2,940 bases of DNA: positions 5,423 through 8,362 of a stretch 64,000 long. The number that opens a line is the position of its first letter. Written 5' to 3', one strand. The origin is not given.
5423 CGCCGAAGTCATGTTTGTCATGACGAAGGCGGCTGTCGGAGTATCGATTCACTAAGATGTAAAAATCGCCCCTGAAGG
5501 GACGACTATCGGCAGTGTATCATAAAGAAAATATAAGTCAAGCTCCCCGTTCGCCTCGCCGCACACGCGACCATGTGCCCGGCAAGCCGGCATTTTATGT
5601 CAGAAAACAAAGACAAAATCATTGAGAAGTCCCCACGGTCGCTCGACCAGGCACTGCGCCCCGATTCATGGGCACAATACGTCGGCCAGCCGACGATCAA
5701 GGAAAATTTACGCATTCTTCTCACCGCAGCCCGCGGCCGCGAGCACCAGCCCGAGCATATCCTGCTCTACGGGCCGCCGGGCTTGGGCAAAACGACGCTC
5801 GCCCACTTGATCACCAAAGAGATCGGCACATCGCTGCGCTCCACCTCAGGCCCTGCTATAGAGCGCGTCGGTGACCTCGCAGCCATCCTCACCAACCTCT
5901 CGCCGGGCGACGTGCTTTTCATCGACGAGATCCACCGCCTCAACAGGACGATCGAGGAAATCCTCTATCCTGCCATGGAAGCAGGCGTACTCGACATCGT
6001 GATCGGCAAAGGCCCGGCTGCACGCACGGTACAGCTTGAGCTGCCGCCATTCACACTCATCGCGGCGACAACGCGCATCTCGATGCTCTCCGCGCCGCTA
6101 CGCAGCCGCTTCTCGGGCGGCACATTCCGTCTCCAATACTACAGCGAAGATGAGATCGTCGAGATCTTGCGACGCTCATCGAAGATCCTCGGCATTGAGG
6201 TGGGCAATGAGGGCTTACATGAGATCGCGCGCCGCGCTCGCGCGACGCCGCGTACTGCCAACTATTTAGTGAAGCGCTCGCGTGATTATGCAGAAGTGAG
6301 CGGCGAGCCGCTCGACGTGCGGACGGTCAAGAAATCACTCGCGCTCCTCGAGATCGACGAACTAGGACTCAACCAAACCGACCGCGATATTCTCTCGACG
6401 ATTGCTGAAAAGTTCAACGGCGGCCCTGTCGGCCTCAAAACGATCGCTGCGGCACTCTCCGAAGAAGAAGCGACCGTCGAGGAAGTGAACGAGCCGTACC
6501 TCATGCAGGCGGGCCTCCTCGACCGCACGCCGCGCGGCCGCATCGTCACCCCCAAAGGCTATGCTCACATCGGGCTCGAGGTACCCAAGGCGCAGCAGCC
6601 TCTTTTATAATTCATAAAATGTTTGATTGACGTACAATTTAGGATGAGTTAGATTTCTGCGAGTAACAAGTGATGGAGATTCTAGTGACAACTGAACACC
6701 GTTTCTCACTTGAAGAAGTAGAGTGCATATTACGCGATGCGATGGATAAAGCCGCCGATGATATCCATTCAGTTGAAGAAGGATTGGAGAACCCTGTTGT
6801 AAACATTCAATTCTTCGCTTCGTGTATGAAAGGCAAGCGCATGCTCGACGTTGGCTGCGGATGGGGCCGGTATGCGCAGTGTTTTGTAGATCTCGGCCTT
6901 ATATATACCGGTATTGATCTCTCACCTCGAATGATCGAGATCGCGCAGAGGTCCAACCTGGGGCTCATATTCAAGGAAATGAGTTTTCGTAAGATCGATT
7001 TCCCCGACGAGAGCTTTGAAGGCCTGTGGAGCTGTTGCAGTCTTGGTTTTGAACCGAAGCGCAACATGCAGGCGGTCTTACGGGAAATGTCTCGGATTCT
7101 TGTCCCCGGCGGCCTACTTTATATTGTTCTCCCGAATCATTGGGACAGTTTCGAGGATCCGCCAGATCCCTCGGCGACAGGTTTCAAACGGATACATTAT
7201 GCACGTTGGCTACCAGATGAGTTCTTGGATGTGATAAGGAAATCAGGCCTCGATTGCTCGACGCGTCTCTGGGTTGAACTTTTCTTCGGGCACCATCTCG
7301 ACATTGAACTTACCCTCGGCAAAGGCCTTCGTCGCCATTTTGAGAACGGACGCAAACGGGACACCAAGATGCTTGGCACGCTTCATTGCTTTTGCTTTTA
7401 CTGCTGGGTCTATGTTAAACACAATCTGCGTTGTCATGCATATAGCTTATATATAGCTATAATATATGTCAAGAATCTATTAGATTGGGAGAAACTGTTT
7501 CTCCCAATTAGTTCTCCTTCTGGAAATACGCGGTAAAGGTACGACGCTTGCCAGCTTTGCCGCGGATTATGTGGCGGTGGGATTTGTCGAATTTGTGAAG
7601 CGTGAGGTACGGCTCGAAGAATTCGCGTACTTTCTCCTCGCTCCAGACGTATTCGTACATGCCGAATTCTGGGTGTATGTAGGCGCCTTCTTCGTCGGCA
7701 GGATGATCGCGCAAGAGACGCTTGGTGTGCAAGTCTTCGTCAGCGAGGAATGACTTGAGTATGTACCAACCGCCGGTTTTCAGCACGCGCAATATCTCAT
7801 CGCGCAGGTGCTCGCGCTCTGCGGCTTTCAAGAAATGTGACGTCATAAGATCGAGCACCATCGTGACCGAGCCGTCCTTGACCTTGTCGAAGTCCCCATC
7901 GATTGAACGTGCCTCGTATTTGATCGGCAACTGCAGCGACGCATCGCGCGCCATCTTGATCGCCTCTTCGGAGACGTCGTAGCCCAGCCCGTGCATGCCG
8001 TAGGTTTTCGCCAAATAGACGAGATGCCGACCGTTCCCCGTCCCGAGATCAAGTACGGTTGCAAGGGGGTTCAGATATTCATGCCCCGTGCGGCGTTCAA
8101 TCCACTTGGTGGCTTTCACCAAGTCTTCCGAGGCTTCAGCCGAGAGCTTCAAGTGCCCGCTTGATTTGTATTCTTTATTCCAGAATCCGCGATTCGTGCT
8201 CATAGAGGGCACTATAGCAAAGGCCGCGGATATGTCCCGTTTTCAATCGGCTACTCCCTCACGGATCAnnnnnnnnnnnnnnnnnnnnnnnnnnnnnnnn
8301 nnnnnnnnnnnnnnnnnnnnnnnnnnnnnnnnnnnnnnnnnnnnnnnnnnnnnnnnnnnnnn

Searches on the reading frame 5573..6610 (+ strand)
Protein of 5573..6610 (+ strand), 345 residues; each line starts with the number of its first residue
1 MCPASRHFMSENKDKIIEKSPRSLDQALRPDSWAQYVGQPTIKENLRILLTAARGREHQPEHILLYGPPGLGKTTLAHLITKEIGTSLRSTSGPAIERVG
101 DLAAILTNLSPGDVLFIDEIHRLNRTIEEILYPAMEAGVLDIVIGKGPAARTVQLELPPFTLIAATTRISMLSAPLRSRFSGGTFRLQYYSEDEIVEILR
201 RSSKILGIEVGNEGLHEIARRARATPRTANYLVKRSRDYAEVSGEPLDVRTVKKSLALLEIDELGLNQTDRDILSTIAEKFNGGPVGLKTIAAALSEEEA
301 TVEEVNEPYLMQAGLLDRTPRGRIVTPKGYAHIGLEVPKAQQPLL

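Call 15: search_protein_families(library=pfam, proteins=[window:5573-6610:+], max_evalue=0.001)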
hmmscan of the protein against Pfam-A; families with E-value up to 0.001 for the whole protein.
window:5573-6610:+ (345 aa): 12 families
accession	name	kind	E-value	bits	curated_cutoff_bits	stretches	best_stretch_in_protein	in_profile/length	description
PF05496.18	RuvB_N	-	2.7e-70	235.6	27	1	28-181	1-154/159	Holliday junction DNA helicase RuvB P-loop domain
PF05491.19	RuvB_C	-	2.4e-25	88.7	24.7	1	263-333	1-71/72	RuvB C-terminal winged helix domain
PF17864.7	AAA_lid_4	-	2.1e-20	72.7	27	1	190-262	1-74/74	RuvB AAA lid domain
PF00004.35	AAA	-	2.8e-19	70.3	21.2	1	63-181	1-124/131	ATPase family associated with various cellular activities (AAA)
PF07728.20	AAA_5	-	5.2e-10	39.9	22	1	62-180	1-139/139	AAA domain (dynein-related subfamily)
PF13191.12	AAA_16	-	1.3e-06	29.4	32.6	1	47-87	10-51/167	AAA ATPase domain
PF01078.27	Mg_chelatase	-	1.7e-05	24.7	20.3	0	38-81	7-43/207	Magnesium chelatase, subunit ChlI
PF06068.19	TIP49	-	1.8e-05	24.5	23.8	0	35-88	25-78/347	TIP49 P-loop domain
PF00931.28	NB-ARC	-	2.4e-05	24.2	23.5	0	57-83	15-41/248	NB-ARC domain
PF13401.12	AAA_22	-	8.4e-05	23.3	27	0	59-83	4-28/130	AAA domain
PF00910.28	RNA_helicase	-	0.00072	20.4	21.5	0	63-125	1-63/105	RNA helicase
PF05621.17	TniB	-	0.00084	19.3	22.4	0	27-78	4-53/189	Bacterial TniB protein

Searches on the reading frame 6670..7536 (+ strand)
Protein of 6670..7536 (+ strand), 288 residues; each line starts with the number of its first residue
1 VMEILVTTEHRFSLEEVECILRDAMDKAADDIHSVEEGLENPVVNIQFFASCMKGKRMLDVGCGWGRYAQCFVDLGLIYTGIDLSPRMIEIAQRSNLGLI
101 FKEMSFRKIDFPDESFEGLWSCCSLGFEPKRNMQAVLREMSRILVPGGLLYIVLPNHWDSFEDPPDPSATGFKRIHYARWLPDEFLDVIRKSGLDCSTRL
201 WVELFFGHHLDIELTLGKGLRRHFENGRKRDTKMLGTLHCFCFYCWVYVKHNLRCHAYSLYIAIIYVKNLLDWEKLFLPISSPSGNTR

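Call 15: search_protein_families(library=pfam, proteins=[window:6670-7536:+], max_evalue=0.001)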
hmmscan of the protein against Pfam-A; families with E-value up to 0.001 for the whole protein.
window:6670-7536:+ (288 aa): 7 families
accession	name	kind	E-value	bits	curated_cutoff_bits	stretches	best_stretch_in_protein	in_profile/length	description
PF08241.18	Methyltransf_11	-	2.2e-18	67.1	21.2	1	59-152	1-95/95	Methyltransferase domain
PF13649.12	Methyltransf_25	-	4.4e-18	66.2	27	1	59-148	2-97/97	Methyltransferase domain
PF13847.12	Methyltransf_31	-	2.4e-11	44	27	1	54-156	3-113/145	Methyltransferase domain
PF08242.18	Methyltransf_12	-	4.6e-11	43.8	30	1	59-150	1-98/98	Methyltransferase domain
PF13489.12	Methyltransf_23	-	5.1e-11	43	27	1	47-178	14-135/164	Methyltransferase domain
PF01209.24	Ubie_methyltran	-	5.2e-05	23.2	20.1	1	52-153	45-152/233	ubiE/COQ5 methyltransferase family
PF03141.22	Methyltransf_29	-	0.00063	18.9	23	1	54-150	117-215/506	Putative S-adenosyl-L-methionine-dependent methyltransferase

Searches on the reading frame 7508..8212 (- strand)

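Call 15: search_protein_families(library=pfam, proteins=[window:7508-8212:-], max_evalue=0.001)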
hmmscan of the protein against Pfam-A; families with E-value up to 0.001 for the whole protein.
window:7508-8212:- (234 aa): 7 families
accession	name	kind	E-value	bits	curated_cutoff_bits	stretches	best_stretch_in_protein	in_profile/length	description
PF13649.12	Methyltransf_25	-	2.8e-13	50.8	27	1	53-148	1-97/97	Methyltransferase domain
PF08241.18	Methyltransf_11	-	1.3e-12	48.6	21.2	1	54-151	1-94/95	Methyltransferase domain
PF13847.12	Methyltransf_31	-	1e-10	41.9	27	1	51-165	5-120/145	Methyltransferase domain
PF13489.12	Methyltransf_23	-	1e-05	25.8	27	1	45-160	18-124/164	Methyltransferase domain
PF08242.18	Methyltransf_12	-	1.9e-05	25.8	30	1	54-149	1-97/98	Methyltransferase domain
PF07021.18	MetW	-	4.5e-05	23.6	21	1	46-144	10-102/193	Methionine biosynthesis protein MetW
PF02353.26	CMAS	-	7.3e-05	22.7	27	1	46-159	59-171/273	Mycolic acid cyclopropane synthetase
